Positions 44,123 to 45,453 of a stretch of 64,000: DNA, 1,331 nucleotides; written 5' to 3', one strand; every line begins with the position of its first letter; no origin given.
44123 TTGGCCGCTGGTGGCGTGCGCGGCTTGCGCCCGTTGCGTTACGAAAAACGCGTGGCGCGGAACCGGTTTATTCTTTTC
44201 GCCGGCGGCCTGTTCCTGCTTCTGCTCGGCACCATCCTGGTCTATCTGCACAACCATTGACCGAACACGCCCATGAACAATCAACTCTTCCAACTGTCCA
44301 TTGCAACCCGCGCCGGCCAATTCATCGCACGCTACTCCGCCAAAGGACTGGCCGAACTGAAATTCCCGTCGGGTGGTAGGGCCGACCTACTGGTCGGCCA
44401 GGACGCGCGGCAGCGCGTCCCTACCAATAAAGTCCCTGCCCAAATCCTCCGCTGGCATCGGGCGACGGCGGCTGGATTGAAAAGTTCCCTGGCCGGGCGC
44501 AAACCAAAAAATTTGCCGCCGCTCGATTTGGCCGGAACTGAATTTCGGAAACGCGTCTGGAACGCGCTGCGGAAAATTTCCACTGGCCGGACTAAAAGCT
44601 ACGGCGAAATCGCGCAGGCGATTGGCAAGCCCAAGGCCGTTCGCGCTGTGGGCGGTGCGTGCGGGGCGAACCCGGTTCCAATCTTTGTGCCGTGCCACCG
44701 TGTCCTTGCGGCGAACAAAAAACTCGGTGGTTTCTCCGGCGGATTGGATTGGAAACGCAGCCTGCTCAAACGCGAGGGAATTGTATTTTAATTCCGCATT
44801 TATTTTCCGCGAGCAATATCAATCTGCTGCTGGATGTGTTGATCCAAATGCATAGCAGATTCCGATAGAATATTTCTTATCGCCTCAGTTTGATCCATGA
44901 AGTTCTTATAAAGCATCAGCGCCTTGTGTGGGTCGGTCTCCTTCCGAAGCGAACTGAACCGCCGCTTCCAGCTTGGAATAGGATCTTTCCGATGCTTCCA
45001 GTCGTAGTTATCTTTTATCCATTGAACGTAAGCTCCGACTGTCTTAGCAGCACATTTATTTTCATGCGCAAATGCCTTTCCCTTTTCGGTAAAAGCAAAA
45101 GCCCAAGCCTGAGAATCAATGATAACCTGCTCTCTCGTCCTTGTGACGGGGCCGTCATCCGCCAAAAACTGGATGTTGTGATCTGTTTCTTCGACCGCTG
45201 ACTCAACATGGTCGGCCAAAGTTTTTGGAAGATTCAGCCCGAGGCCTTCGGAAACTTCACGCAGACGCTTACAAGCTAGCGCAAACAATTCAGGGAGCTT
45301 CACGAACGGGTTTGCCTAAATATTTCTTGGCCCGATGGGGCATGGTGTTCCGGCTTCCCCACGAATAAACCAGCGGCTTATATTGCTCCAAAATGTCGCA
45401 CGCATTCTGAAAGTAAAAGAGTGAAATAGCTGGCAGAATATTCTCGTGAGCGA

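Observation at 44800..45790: Low-GC two-gene cassette (HEPN-like RNxxxH protein plus unknown partner) chained onto a sugar epimerase gene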

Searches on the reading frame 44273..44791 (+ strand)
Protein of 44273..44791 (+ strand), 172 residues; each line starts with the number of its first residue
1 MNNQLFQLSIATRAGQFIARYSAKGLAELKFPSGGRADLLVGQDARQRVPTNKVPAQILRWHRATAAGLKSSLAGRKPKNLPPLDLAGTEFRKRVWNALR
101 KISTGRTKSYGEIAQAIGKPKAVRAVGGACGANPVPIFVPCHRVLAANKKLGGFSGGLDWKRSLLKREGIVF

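Call 4: search_protein_families(library=pfam, proteins=[window:44273-44791:+], max_evalue=1)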
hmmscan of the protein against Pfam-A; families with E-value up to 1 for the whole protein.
window:44273-44791:+ (172 aa): 2 families
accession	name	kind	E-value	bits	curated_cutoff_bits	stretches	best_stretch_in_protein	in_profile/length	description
PF01035.26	DNA_binding_1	-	5e-35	119.6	27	1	90-170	1-81/81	6-O-methylguanine DNA methyltransferase, DNA binding domain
PF17508.7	MccV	-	0.16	13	27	0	97-139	7-48/104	Microcin V bacteriocin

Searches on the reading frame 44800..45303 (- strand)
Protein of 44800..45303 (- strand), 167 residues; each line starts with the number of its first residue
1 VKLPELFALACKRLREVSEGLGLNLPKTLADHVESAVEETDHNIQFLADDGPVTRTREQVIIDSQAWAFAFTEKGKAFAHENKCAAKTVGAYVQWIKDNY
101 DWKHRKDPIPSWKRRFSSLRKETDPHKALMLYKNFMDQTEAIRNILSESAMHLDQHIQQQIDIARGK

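Call 4: search_protein_families(library=pfam, proteins=[window:44800-45303:-], max_evalue=1)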
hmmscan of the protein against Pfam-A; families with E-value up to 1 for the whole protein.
window:44800-45303:- (167 aa): 0 families

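Call 5: search_protein_families(library=padloc, proteins=[window:44800-45303:-], max_evalue=1)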
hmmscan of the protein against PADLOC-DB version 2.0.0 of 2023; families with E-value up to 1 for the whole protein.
window:44800-45303:- (167 aa): 0 families

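Call 6: search_protein_families(library=ncbifam, proteins=[window:44800-45303:-], max_evalue=1)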
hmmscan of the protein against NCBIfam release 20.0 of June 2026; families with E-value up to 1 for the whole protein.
window:44800-45303:- (167 aa): 0 families

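Call 8: search_protein_families(library=phrogs, proteins=[window:44800-45303:-], max_evalue=1)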
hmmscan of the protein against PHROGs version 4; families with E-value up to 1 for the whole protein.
window:44800-45303:- (167 aa): 4 families
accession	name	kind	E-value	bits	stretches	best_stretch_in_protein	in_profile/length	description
phrog_30753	-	unknown function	0.017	15.6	1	112-156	38-82/142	-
phrog_11046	-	transcription regulation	0.05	14.5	1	39-93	39-91/94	transcriptional regulator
phrog_9818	-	unknown function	0.06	14.9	1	42-88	35-81/111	-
phrog_16457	-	unknown function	0.21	13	0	100-135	48-81/104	-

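Call 11: find_homologous_proteins(query=window:44800-45303:-, max_evalue=0.001)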
Query window:44800-45303:- (167 aa): 6 proteins with E <= 0.001 among 53 candidates.
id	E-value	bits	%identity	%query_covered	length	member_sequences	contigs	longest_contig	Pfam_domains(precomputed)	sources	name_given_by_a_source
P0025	3.9e-93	327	86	100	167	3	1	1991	-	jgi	jgi:hypothetical protein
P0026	4.8e-82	291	92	83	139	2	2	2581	-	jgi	jgi:hypothetical protein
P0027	1.6e-76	273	84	87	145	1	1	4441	-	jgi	jgi:hypothetical protein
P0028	2.8e-39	152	47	100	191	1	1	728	-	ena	-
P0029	3.0e-30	123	83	41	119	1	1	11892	-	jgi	jgi:hypothetical protein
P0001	3.6e-4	38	93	16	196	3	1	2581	-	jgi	jgi:hypothetical protein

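Call 14: find_encoding_contigs(protein=P0025, flank=5000)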
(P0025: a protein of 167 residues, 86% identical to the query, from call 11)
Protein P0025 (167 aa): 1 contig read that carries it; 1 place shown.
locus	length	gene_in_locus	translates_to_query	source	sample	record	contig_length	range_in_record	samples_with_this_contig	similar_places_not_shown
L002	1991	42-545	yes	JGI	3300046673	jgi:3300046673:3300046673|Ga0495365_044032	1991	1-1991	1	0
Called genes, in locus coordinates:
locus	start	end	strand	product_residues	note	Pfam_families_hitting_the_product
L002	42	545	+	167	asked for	-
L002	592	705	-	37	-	-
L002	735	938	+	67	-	PF18993:Rv0078B (weak)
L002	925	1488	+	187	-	-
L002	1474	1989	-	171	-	?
